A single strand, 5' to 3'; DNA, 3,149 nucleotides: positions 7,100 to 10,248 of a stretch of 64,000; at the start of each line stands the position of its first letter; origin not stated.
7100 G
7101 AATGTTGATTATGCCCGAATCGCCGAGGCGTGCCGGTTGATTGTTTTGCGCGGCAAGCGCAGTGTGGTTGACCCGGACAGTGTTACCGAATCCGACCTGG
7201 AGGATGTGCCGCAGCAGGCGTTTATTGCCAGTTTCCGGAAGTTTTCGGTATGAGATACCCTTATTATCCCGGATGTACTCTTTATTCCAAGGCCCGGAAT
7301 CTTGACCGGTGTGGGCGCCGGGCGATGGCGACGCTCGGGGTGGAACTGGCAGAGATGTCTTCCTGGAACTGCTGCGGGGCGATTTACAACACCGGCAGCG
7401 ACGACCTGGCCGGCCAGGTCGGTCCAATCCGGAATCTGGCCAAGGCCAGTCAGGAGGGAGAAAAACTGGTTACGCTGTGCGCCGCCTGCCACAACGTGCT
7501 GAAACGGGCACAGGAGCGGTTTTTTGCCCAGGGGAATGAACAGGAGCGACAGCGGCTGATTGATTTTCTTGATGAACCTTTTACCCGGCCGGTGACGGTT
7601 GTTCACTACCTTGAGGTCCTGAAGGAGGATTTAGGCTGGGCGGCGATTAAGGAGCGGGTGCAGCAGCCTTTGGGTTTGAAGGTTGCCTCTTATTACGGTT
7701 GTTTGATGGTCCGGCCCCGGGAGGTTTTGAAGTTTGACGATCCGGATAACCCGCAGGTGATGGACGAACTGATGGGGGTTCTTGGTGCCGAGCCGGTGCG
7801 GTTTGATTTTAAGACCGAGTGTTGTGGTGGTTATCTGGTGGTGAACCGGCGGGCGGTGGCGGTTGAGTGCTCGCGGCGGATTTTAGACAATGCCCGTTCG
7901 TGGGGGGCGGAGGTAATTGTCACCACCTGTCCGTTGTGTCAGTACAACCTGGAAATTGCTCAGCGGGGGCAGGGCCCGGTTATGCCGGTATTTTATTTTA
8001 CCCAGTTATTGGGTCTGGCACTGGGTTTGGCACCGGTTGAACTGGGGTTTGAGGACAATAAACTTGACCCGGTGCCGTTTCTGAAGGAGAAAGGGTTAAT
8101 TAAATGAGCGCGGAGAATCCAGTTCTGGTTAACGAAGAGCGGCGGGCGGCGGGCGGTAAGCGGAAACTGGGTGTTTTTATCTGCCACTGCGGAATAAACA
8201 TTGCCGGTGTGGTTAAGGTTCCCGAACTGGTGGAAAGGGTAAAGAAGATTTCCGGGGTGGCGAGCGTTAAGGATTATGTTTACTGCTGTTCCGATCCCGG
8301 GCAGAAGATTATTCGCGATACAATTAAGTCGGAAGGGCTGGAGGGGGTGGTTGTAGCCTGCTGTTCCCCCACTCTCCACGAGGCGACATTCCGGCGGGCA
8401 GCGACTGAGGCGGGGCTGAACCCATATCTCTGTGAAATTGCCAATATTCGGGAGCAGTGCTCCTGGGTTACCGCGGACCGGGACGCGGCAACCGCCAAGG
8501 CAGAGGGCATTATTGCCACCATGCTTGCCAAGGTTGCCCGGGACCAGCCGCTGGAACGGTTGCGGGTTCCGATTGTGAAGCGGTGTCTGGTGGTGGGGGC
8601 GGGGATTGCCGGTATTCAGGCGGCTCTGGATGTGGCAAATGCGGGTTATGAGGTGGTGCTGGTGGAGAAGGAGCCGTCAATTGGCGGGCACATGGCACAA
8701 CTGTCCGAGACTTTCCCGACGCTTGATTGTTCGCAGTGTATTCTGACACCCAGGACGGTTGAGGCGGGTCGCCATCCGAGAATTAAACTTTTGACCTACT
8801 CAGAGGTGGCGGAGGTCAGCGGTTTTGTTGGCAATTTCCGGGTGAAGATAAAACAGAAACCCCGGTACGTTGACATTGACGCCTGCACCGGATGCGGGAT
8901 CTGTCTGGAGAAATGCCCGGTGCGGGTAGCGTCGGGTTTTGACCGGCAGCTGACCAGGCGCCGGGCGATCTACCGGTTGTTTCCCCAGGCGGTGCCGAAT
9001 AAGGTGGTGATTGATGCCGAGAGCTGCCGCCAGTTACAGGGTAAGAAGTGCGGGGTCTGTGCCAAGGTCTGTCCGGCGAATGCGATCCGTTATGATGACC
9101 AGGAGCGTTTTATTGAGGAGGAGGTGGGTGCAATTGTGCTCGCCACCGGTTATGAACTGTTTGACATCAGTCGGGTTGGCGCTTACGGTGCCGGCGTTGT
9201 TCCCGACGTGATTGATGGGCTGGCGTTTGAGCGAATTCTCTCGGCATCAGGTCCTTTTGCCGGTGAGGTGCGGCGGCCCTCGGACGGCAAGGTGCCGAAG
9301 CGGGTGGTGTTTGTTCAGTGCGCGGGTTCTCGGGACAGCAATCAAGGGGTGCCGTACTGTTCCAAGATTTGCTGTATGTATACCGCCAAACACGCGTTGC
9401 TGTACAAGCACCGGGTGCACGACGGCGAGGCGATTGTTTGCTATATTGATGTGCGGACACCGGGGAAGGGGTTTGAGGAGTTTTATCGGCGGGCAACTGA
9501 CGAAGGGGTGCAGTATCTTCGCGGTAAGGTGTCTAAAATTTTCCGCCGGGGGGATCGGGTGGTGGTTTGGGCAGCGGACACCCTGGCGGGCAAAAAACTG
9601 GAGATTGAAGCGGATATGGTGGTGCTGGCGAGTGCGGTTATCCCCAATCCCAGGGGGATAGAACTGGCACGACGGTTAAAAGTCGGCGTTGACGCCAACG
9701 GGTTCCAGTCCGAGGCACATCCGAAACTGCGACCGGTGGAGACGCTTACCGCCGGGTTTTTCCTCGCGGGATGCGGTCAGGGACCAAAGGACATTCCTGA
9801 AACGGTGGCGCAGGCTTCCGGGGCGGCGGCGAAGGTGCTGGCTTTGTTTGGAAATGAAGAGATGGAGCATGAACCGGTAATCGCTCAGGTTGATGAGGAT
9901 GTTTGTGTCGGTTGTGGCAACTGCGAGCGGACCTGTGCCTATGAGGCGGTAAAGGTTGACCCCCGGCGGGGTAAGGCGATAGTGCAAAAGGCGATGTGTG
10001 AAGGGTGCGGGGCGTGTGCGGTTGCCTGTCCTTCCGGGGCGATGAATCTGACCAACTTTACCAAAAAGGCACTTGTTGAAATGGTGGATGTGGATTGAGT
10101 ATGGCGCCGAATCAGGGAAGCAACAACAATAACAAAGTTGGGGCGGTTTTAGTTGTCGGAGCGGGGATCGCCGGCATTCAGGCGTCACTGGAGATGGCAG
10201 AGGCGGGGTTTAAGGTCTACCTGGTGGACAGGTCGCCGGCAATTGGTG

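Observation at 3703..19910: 16-kb translationally coupled Hdr/Flx-like supercluster: candidate NAD(P)H-linked electron-bifurcating complex with duplicated, fused subunits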

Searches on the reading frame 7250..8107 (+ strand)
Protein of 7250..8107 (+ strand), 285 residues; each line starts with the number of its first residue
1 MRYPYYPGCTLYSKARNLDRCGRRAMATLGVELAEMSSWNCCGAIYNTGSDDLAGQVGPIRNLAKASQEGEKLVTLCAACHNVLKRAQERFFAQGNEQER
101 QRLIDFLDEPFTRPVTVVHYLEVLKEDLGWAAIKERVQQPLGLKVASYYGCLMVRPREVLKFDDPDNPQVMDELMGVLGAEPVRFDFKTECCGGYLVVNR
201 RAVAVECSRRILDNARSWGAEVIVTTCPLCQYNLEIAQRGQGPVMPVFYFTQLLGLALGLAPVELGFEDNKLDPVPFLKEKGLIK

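Call 3: search_protein_families(library=pfam, proteins=[window:7250-8107:+], max_evalue=0.001)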
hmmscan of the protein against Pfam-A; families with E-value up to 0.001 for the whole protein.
window:7250-8107:+ (285 aa): 1 family
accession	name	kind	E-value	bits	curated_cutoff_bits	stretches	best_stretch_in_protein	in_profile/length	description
PF02754.22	CCG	-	2e-21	76.3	20.6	2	145-234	1-84/85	Cysteine-rich domain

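Call 5: search_protein_families(library=ncbifam, proteins=[window:7250-8107:+], max_evalue=0.00001)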
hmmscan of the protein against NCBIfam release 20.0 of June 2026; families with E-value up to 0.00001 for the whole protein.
window:7250-8107:+ (285 aa): 5 families
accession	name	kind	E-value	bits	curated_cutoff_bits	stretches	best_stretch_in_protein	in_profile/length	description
TIGR03288.1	CoB_CoM_SS_B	equivalog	2.1e-46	158.5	345.15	1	3-279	2-288/290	CoB--CoM heterodisulfide reductase subunit B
NF042965.1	MFR_anch_SdhE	equivalog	2e-43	149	500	1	3-273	3-277/282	8-methylmenaquinol:fumarate reductase membrane anchor subunit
NF041780.1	hetero_SS_HdrB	equivalog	7.8e-13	48.4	450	1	27-238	30-255/304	ferredoxin:CoB-CoM heterodisulfide reductase subunit HdrB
NF045670.1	quin_L_LdhH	equivalog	3.2e-10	39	800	1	5-251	471-702/706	L-lactate dehydrogenase (quinone) large subunit LdhH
NF004898.0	PRK06259.1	equivalog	2.1e-08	33.2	385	1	5-236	266-465/488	fumarate reductase (CoM/CoB) subunit TfrB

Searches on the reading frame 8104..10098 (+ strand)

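Call 3: search_protein_families(library=pfam, proteins=[window:8104-10098:+], max_evalue=0.001)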
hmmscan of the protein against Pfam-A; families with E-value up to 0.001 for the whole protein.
window:8104-10098:+ (664 aa): 22 families
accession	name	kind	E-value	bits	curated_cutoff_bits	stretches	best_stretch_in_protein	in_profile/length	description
PF12837.12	Fer4_6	-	2.1e-17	62.6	25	3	593-615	1-23/24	4Fe-4S binding domain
PF00037.32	Fer4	-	8.9e-17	60.6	21.1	2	255-274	2-21/24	4Fe-4S binding domain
PF12838.12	Fer4_7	-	1.5e-14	54.6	27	2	601-646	2-52/52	4Fe-4S dicluster domain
PF13237.11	Fer4_10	-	1.5e-13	50.9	25.5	1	596-643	4-53/53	4Fe-4S dicluster domain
PF14697.11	Fer4_21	-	2.4e-13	50.4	35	1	594-647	1-57/59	4Fe-4S dicluster domain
PF13484.11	Fer4_16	-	9.1e-13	49.2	30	1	261-326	2-66/66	4Fe-4S double cluster binding domain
PF12797.12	Fer4_2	-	2.1e-11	43.4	24.5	1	254-273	3-22/22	4Fe-4S binding domain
PF13187.11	Fer4_9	-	1.5e-09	38.2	27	2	601-647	2-52/52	4Fe-4S dicluster domain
PF07992.20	Pyr_redox_2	-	3.2e-09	37.1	26.1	1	160-202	2-44/291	Pyridine nucleotide-disulphide oxidoreductase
PF12831.13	FAD_oxidored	-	1.3e-08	35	27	1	162-199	3-41/416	FAD dependent oxidoreductase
PF25160.1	LdpA_Fe-S-bd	-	2.8e-08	33.8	27.6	0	626-648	22-44/49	LdpA Fe-S cluster-binding domain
PF13450.12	NAD_binding_8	-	9.6e-08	32.6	21.9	1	163-201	1-39/68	NAD(P)-binding Rossmann-like domain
PF01266.30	DAO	-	1.4e-07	31.8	27.9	1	161-195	2-36/353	FAD dependent oxidoreductase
PF00890.30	FAD_binding_2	-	2.5e-07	30.7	20.4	1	162-198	3-39/414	FAD binding domain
PF17179.9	Fer4_22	-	4.9e-07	31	27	0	246-274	66-94/95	4Fe-4S dicluster domain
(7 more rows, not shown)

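Call 5: search_protein_families(library=ncbifam, proteins=[window:8104-10098:+], max_evalue=0.00001)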
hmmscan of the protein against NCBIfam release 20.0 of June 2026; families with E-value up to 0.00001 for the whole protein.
window:8104-10098:+ (664 aa): 60 families (the best 25 are shown)
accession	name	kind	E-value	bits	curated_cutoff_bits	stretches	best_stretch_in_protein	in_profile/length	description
NF040770.1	hetero_SS_HdrA2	exception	5.6e-234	778.7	1100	1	21-662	1-638/777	CoB-CoM heterodisulfide reductase HdrA2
NF041778.1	hetero_SS_HdrA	equivalog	9.1e-179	595.9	1400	1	18-660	4-646/771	ferredoxin:CoB-CoM heterodisulfide reductase subunit HdrA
NF041891.1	hdrA_Methbact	equivalog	2.6e-176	588.1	1300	1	21-661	2-632/762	ferredoxin:CoB-CoM heterodisulfide reductase subunit HdrA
NF042909.1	FMH_DH_FwdF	exception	3.8e-16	59.1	375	2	594-656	220-283/336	tungsten-dependent formylmethanofuran dehydrogenase subunit FwdF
NF038196.1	ferrodoxin_EFR1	subfamily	1.2e-15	58.2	75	1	595-655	181-237/242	EFR1 family ferrodoxin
TIGR02179.1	PorD_KorD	subfamily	8.5e-14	51.4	60.05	1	596-649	22-74/78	2-oxoacid:acceptor oxidoreductase, delta subunit, pyruvate/2-ketoisovalerate family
NF058577.1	FdxA_fam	equivalog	4.2e-13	49.3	65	0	597-646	5-52/52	4Fe-4S ferredoxin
NF005503.0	PRK07118.1-2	equivalog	6.1e-13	48.7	252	1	247-339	155-240/292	RnfABCDGE type electron transport complex subunit B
NF007382.0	PRK09898.1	equivalog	7e-13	48.6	213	1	588-652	143-203/208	ferredoxin-like protein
NF040864.1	HgcB_ferredoxin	equivalog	2e-12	46.8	99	1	595-650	10-64/93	mercury methylation ferredoxin HgcB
NF007202.0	PRK09623.1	equivalog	3.2e-12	46.7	166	1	588-650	40-101/105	3-methyl-2-oxobutanoate dehydrogenase subunit delta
NF009410.0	PRK12771.1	subfamily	3.9e-12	45.5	516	0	150-197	130-177/566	NAD(P)-binding protein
NF005504.0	PRK07118.1-3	equivalog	7.1e-12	45.3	437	1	601-656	142-197/293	Fe-S cluster domain-containing protein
NF040684.1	PorD_Arch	equivalog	2e-11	43.8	120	0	596-649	29-81/85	pyruvate synthase subunit PorD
TIGR01944.1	rnfB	subfamily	3.9e-11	42.9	68.7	1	555-654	71-167/190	RnfABCDGE type electron transport complex subunit B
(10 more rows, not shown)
